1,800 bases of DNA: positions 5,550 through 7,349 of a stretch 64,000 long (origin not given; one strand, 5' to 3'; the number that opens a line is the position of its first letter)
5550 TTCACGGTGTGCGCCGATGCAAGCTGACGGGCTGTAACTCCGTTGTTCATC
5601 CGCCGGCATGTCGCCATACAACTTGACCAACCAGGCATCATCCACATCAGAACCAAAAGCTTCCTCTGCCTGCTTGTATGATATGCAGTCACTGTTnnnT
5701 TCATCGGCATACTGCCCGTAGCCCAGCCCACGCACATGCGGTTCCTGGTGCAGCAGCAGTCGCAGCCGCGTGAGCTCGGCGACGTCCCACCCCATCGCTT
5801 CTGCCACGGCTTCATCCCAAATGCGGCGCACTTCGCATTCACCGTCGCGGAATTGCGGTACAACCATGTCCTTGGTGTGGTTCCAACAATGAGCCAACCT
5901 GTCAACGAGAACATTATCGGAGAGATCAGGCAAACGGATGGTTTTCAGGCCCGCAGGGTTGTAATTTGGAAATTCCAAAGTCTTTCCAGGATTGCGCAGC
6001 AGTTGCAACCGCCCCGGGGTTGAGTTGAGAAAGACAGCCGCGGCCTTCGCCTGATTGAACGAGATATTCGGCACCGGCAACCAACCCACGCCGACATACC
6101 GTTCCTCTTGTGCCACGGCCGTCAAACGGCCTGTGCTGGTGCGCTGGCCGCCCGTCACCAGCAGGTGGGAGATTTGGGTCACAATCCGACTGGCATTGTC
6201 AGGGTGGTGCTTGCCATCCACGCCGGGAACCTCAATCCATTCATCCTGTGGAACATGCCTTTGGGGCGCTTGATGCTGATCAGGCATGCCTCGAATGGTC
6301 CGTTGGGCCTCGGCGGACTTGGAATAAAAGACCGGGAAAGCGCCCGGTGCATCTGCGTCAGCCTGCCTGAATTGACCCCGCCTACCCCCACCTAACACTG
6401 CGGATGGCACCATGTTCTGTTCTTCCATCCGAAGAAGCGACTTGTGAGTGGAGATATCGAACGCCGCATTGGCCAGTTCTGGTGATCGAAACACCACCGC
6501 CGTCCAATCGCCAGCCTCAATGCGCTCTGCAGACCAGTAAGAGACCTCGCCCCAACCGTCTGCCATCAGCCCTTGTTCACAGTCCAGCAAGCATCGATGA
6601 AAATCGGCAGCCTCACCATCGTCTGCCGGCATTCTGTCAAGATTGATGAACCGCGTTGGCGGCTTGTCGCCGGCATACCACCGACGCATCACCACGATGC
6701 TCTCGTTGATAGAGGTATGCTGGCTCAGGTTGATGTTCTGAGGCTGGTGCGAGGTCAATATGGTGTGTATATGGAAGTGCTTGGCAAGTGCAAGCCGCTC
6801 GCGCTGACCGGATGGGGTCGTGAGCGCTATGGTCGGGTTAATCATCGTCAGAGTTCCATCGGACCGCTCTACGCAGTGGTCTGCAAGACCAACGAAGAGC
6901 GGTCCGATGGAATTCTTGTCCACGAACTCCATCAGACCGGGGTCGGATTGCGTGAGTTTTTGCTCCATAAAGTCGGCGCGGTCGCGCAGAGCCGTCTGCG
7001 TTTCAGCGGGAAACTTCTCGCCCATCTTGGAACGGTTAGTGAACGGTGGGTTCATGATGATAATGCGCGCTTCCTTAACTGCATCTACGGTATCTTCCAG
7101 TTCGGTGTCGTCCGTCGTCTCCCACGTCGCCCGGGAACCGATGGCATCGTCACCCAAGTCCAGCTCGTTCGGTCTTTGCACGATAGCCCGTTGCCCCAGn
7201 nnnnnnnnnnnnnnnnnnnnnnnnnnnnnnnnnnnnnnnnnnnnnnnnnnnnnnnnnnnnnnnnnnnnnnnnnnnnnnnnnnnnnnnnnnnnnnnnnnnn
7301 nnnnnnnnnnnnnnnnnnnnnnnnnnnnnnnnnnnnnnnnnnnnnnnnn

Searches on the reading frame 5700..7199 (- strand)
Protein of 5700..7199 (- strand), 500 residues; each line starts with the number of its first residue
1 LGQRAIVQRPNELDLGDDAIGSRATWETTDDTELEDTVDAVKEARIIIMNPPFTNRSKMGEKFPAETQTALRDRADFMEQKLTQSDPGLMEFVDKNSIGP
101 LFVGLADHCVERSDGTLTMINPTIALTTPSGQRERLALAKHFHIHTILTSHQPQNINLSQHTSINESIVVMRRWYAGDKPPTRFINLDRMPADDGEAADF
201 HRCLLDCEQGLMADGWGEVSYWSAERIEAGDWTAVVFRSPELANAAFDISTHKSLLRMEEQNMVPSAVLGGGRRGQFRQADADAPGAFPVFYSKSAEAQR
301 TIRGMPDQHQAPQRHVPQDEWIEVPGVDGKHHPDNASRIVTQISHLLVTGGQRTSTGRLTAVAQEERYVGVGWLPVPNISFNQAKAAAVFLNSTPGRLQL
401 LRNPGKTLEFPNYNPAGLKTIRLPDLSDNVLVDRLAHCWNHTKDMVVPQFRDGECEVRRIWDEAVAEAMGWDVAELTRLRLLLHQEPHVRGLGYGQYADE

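Call 93: search_protein_representatives(protein=window:5700-7199:-)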
Query: 500 residues. Proteins with E-value up to 0.001 (for the whole library): 786; up to 1e-10: 512; up to 1e-30: 187. The best 150 are listed.
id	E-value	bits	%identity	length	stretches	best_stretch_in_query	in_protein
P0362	1.8e-292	987.3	51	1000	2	1-492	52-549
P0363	7.4e-172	589.4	57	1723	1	1-499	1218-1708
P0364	5.6e-169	579.9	55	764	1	1-498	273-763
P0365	8.3e-163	559.6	53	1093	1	2-498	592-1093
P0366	6.4e-152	523.7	53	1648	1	24-499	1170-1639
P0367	4.3e-151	520.9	51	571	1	23-497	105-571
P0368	2.9e-150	518.2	51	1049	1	17-497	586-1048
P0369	1.0e-145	503.2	52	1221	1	26-498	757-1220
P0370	1.4e-139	483.0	50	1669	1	4-500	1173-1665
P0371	2.6e-134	465.6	51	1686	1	3-498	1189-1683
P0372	9.9e-129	447.2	47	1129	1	2-496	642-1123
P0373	2.2e-126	439.4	45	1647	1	30-499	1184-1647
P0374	2.7e-126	439.1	57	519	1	1-402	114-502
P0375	1.7e-123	429.9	53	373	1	119-497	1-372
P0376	5.6e-117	408.4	42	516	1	4-498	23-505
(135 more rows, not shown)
